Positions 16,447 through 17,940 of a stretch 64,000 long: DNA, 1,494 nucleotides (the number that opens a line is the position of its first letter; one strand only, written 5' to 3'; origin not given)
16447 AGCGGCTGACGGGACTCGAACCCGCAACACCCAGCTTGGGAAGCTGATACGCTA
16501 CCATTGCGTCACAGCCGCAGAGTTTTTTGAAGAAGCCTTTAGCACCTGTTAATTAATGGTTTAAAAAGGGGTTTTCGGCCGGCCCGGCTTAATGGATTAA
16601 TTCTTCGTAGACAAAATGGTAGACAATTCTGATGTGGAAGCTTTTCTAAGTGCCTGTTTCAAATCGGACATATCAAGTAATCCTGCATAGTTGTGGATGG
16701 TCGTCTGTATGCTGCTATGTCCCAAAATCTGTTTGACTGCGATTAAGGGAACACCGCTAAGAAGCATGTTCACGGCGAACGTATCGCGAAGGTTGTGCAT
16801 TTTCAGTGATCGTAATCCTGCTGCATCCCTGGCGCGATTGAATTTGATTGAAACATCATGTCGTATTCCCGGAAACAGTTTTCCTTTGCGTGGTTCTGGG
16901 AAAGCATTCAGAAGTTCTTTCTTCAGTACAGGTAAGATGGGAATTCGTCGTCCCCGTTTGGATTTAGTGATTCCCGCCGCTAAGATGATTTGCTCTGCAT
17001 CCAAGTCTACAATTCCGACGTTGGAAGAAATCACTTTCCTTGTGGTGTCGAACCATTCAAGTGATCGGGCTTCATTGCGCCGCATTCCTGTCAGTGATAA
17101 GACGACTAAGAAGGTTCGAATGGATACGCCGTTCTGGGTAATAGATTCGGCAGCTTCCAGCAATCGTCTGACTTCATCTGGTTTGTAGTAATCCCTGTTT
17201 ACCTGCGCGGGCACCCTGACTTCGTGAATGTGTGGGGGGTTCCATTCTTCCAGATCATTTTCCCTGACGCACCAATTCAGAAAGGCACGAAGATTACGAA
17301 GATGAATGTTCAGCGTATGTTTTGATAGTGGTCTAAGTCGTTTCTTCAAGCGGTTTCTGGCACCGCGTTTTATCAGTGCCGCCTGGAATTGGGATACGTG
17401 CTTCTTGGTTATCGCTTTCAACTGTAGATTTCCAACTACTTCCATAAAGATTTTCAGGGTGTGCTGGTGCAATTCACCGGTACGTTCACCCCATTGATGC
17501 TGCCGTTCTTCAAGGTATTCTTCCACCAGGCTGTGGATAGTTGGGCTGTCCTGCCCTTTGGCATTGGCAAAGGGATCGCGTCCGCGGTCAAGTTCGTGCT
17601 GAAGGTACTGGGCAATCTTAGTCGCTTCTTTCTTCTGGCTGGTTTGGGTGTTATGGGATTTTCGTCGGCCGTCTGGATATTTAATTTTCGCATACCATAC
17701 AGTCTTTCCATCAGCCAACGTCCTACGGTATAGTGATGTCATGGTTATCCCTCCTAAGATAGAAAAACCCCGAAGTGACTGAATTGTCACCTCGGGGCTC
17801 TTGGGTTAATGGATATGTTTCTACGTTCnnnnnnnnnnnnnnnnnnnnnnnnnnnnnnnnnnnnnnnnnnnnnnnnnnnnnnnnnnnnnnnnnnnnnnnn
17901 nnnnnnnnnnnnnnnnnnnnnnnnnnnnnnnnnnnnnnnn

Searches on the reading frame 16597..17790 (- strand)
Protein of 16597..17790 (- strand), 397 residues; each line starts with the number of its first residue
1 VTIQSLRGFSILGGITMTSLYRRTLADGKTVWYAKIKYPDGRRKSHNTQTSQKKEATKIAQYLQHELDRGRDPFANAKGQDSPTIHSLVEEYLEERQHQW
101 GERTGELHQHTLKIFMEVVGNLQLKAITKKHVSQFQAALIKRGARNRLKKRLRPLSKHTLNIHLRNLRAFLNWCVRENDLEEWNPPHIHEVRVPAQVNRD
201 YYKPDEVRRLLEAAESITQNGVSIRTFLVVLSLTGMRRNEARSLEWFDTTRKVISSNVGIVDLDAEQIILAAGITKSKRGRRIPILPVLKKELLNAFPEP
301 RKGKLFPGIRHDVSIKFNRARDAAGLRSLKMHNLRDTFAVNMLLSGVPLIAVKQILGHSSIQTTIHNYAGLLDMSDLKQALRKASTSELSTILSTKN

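Call 7: search_protein_families(library=pfam, proteins=[window:16597-17790:-])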
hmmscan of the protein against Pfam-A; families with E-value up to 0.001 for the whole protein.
window:16597-17790:- (397 aa): 4 families
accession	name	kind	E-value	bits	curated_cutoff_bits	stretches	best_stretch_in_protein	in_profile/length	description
PF00589.27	Phage_integrase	-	2.8e-18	66.7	27.1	1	203-369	4-166/172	Phage integrase family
PF13102.12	Phage_int_SAM_5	-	2.7e-07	31.3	22.3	1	87-178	4-86/98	Phage integrase SAM-like domain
PF13495.12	Phage_int_SAM_4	-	4e-05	24.4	27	0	97-176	11-80/85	Phage integrase, N-terminal SAM-like domain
PF14659.12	Phage_int_SAM_3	-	9.5e-05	23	22.6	1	84-139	1-57/58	Phage integrase, N-terminal SAM-like domain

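Call 14: find_encoding_contigs(protein=window:16597-17790:-, flank=10000, max_places=10)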
Protein window:16597-17790:- (397 aa): no gene with exactly this product is on record in the collection.

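Call 16: find_encoding_contigs(protein=window:16597-17742:-, flank=10000, max_places=10)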
Protein window:16597-17742:- (381 aa): no gene with exactly this product is on record in the collection.

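Call 41: find_related_loci(query=window:16597-17742:-, collection=viral_contigs, flank=6000)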
Query window:16597-17742:- (381 aa) in viral_contigs; peptide patterns used: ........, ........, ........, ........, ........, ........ (x = any residue, [..] = any of these).
7 stretches matched a pattern, but none encodes a relative of the query by tblastn (E <= 1e-3).

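Call 42: find_homologous_proteins(query=window:16597-17742:-)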
Query window:16597-17742:- (381 aa): 322 proteins with E <= 0.001 among 5397 candidates; the best 120 are listed.
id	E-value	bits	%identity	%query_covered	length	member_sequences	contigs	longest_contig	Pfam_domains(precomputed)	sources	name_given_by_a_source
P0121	3.1e-250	847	100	100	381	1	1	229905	PF13495.13,PF00589.28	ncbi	-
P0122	1.9e-68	249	38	92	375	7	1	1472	PF00589.28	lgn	-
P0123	9.9e-66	240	41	94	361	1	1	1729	PF00589.28,PF02899.24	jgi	jgi:integrase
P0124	5.0e-62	228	40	94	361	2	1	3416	PF00589.28,PF02899.24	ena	-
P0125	1.3e-60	223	44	81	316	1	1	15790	PF00589.28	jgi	jgi:integrase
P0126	3.7e-60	222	40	94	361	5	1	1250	PF00589.28,PF02899.24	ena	-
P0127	4.8e-60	221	39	94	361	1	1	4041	PF00589.28,PF02899.24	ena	-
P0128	4.3e-42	162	33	90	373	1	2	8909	PF13102.13,PF00589.28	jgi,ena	-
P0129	3.2e-39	153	34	92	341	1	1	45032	PF00589.28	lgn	-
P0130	1.0e-33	135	31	91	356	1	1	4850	PF00589.28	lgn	-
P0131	1.5e-15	75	28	91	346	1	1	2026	PF00589.28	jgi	jgi:integrase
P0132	5.3e-12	63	26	73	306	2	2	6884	PF13495.13,PF13102.13,PF00589.28,PF02899.24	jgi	-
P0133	1.2e-11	62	27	73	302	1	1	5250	PF13495.13,PF00589.28,PF02899.24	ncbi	-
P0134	1.7e-11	62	27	72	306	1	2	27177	PF13102.13,PF00589.28,PF02899.24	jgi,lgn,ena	-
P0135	3.3e-11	61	27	72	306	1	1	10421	PF13495.13,PF13102.13,PF00589.28,PF02899.24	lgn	-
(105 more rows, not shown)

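Call 43: find_encoding_contigs(protein=P0125, flank=10000, max_places=2)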
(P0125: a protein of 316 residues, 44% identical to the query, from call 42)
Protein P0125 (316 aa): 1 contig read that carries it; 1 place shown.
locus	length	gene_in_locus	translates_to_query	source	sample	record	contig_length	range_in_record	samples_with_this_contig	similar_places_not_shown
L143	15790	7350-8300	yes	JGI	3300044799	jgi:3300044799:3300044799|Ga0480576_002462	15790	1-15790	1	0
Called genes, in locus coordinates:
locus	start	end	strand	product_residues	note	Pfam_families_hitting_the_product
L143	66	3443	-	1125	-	-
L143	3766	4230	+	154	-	-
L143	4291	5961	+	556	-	PF01642:MM_CoA_mutase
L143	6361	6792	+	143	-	-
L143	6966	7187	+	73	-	-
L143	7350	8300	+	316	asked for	PF00589:Phage_integrase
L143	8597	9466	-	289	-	PF01978:TrmB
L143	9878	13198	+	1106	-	-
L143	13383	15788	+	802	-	?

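Call 44: find_encoding_contigs(protein=P0129, flank=10000, max_places=2)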
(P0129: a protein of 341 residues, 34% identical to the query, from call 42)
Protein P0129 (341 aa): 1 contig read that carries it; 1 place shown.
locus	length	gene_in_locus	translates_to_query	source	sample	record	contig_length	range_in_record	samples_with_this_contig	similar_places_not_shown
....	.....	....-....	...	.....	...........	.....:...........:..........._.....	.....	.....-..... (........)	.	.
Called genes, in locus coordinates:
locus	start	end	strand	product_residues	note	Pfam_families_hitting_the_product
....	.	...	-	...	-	?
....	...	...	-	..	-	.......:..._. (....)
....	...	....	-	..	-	-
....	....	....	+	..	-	-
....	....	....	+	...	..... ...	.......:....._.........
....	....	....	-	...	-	-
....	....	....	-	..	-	-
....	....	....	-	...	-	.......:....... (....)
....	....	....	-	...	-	-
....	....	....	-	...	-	-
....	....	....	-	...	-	-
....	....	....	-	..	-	-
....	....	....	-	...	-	-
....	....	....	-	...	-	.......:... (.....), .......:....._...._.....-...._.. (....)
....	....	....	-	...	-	-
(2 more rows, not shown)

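Call 46: search_protein_families(library=padloc, proteins=[window:16597-17790:-], max_evalue=0.01)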
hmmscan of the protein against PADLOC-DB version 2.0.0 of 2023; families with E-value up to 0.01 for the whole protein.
window:16597-17790:- (397 aa): 0 families

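Call 81: search_protein_families(library=pfam, proteins=[L145:1125-2582:-, L145:3-710:-], max_evalue=0.01)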
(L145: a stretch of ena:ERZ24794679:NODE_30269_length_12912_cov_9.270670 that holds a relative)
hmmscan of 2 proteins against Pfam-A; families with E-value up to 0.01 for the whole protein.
L145:1125-2582:- (485 aa): 1 family
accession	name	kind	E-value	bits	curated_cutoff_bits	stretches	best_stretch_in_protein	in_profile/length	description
PF13231.12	PMT_2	-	2.7e-15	57.4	26.1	1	56-211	3-153/160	Dolichyl-phosphate-mannose-protein mannosyltransferase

L145:3-710:- (236 aa): 7 families
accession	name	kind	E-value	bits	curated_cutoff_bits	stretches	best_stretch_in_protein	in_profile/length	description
PF13641.12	Glyco_tranf_2_3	-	1.4e-23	84.6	27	1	30-232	1-206/230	Glycosyltransferase like family 2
PF00535.33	Glycos_transf_2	-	4e-20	72.9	23.3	1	34-202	2-167/168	Glycosyl transferase family 2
PF13632.12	Glyco_trans_2_3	-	3e-18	66.8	27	1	116-232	2-118/198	Glycosyl transferase family group 2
PF13506.12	Glyco_transf_21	-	6.9e-13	48.9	21.7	1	107-232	25-149/174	Glycosyl transferase family 21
PF03552.20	Cellulose_synt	-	1.5e-06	27.5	24.7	0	97-199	183-288/722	Cellulose synthase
PF03142.21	Chitin_synth_2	-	2.9e-05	23.4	27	0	115-197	204-286/527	Chitin synthase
PF10111.15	Glyco_tranf_2_2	-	0.0098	15.8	27.3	0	112-209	81-185/276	Glycosyltransferase like family 2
